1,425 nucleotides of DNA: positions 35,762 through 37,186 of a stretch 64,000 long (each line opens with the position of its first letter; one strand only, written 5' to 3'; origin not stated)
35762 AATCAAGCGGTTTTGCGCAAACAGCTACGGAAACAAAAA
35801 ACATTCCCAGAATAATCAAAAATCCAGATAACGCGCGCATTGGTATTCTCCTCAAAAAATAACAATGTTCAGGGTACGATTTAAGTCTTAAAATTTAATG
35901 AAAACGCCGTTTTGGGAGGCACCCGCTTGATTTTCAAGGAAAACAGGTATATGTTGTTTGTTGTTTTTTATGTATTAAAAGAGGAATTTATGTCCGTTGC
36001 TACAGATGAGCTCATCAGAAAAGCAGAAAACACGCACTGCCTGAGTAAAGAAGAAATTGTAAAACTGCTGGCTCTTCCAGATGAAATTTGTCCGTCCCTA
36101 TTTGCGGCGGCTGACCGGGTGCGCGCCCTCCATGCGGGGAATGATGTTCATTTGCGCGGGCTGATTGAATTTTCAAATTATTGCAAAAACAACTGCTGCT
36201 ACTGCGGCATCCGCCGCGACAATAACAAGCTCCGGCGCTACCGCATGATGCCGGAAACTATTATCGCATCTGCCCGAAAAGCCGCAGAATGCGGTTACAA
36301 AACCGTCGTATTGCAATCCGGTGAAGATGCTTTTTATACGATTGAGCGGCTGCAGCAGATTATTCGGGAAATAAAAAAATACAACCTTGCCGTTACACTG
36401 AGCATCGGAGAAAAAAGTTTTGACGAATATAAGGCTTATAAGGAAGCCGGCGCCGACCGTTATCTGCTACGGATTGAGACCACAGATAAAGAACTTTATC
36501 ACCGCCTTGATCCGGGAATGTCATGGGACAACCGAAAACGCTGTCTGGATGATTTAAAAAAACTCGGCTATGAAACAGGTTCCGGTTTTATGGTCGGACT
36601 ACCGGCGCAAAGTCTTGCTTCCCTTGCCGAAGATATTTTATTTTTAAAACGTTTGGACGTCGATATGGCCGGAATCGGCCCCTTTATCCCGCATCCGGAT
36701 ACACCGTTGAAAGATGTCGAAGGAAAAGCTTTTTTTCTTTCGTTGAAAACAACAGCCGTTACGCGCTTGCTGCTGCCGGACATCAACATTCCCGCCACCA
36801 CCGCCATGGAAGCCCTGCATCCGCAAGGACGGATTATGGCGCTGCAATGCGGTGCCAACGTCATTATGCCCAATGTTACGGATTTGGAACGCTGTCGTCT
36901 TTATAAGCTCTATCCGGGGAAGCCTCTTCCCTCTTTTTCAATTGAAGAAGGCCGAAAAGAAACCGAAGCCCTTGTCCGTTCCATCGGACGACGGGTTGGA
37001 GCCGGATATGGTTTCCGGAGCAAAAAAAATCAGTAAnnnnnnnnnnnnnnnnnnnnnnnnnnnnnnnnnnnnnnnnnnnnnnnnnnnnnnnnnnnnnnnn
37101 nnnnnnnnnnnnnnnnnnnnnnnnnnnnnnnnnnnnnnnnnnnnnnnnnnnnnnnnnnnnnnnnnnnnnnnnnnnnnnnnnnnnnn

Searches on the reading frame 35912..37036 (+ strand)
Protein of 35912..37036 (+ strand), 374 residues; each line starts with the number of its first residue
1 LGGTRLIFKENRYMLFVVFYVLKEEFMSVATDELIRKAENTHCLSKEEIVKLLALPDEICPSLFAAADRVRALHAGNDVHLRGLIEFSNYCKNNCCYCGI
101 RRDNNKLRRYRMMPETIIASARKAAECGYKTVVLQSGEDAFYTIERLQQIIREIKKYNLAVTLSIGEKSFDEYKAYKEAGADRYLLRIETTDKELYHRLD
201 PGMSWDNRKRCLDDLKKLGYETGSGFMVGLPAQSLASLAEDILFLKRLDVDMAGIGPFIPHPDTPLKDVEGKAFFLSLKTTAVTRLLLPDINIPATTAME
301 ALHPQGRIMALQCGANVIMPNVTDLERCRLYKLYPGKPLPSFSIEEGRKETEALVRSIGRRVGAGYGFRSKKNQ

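Call 36: search_protein_families(library=pfam, proteins=[window:35912-37036:+], max_evalue=0.000001)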
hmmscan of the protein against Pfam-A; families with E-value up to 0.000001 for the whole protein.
window:35912-37036:+ (374 aa): 1 family
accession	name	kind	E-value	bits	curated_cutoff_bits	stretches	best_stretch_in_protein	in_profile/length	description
PF04055.27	Radical_SAM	-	6e-21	75.8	29.5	1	85-244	1-165/166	Radical SAM superfamily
